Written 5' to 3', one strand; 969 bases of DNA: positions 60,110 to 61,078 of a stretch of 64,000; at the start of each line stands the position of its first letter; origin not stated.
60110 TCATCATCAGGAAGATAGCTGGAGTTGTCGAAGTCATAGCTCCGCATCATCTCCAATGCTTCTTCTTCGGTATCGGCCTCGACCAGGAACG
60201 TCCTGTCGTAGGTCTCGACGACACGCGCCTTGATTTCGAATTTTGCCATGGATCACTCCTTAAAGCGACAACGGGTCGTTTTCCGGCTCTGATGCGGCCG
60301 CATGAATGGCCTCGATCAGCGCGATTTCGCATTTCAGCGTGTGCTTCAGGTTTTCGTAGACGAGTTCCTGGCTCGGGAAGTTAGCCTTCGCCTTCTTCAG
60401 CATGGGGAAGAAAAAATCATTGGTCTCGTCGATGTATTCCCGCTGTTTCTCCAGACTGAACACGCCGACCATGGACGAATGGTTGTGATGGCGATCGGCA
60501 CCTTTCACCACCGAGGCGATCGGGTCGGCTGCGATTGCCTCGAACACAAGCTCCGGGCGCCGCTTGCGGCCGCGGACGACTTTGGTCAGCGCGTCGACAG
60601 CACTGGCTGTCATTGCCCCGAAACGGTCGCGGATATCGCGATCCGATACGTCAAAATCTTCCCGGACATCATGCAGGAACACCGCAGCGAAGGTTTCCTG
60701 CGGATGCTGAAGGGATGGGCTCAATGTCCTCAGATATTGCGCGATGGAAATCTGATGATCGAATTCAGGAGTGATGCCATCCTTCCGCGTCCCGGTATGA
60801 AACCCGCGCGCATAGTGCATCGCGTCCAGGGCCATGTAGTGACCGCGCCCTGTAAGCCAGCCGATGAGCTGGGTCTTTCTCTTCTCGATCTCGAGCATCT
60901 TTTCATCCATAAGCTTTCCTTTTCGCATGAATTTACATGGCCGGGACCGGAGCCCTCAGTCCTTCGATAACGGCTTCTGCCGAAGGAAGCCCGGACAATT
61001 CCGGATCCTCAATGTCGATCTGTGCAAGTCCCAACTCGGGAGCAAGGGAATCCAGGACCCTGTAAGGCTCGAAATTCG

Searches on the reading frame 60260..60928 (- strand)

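Call 78: search_protein_families(library=pfam, proteins=[window:60260-60928:-], max_evalue=0.05)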
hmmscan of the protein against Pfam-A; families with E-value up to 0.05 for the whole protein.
window:60260-60928:- (222 aa): 1 family
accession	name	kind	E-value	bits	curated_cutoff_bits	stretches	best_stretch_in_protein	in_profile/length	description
PF13328.12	HD_4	-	3.7e-11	43.4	27.2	1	36-175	1-148/156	HD domain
